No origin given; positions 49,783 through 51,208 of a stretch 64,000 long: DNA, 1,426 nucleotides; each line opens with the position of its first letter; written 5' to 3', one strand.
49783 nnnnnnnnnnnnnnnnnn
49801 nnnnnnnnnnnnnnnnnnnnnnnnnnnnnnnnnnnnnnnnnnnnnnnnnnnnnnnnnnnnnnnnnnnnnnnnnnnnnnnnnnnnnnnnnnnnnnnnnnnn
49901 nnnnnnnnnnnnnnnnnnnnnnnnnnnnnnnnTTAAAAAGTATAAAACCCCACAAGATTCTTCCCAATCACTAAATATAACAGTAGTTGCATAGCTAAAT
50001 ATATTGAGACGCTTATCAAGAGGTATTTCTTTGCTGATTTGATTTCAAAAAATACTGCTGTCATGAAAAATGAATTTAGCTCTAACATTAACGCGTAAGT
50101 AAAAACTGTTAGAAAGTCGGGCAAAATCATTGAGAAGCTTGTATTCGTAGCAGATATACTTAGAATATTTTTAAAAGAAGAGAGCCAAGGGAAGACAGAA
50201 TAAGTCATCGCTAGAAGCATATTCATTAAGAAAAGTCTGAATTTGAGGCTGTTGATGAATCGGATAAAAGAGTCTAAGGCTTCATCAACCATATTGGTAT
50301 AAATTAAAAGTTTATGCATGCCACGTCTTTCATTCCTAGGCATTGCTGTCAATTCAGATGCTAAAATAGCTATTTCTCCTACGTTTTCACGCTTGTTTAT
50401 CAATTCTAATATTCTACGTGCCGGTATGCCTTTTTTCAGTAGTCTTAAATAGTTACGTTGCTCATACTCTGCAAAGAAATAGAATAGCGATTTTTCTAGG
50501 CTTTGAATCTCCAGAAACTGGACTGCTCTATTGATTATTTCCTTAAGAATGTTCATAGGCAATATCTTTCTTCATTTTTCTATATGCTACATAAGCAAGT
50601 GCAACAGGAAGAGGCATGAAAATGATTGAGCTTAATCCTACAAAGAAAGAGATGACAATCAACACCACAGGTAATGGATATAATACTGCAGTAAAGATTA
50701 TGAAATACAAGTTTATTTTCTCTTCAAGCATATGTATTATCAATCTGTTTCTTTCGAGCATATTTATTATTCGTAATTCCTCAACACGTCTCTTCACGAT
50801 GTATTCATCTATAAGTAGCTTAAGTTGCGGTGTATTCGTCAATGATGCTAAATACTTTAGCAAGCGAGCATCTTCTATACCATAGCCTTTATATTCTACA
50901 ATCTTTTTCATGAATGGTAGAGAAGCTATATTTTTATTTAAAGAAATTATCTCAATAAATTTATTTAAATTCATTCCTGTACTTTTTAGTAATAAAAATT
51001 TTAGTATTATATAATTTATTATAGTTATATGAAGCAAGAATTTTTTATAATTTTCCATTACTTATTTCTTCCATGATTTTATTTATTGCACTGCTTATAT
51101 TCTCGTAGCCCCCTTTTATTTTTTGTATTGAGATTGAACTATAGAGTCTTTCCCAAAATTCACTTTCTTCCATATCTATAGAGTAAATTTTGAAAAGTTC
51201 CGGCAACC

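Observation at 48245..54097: Type-IV-pilus-like locus with Zn-finger-bearing secretion ATPase, split TadC-like platform protein, pilin candidate and an adjacent divergent TFB paralogue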

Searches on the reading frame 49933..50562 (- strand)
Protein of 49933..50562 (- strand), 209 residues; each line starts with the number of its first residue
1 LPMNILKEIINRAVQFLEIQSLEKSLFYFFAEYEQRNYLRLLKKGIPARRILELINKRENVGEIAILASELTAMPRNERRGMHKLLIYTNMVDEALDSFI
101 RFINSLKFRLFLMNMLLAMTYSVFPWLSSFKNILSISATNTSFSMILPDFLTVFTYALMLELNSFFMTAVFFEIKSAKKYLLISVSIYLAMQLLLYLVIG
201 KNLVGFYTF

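Call 3: search_protein_families(library=pfam, proteins=[window:49933-50562:-], max_evalue=1)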
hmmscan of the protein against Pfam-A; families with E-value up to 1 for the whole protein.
window:49933-50562:- (209 aa): 1 family
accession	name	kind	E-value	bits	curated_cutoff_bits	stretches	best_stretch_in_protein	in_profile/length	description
PF14419.11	SPOUT_MTase_2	-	0.0073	16.1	28.4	1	7-90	20-101/173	AF2226-like SPOUT RNA Methylase fused to THUMP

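Call 4: search_protein_families(library=ncbifam, proteins=[window:49933-50562:-], max_evalue=1)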
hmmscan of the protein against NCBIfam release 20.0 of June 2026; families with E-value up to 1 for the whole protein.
window:49933-50562:- (209 aa): 0 families

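Call 116: search_protein_families(library=padloc, proteins=[window:49933-50562:-], max_evalue=0.001)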
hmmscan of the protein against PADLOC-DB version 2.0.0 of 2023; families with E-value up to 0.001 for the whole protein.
window:49933-50562:- (209 aa): 0 families

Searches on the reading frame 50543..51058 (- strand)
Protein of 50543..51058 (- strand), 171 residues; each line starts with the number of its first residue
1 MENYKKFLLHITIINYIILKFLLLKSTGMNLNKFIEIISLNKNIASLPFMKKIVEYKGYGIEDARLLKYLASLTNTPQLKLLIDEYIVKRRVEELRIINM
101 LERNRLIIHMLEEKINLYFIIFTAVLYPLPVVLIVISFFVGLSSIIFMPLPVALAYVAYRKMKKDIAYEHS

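Call 3: search_protein_families(library=pfam, proteins=[window:50543-51058:-], max_evalue=1)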
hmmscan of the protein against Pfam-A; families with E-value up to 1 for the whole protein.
window:50543-51058:- (171 aa): 1 family
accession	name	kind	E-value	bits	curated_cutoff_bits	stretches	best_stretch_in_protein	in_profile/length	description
PF21400.3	Ndc10_N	-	0.23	12.2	23.8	1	4-57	48-100/119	Ndc10 N-terminal domain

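Call 4: search_protein_families(library=ncbifam, proteins=[window:50543-51058:-], max_evalue=1)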
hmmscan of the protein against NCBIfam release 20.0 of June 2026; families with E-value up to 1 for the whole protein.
window:50543-51058:- (171 aa): 1 family
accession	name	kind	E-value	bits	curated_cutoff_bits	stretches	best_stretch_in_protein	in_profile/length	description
NF038216.1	ABZJ_00895_fam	subfamily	0.043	13.7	33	1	118-161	3-49/134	ABZJ_00895 family protein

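Call 116: search_protein_families(library=padloc, proteins=[window:50543-51058:-], max_evalue=0.001)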
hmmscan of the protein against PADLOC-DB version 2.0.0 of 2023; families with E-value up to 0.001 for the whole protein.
window:50543-51058:- (171 aa): 0 families
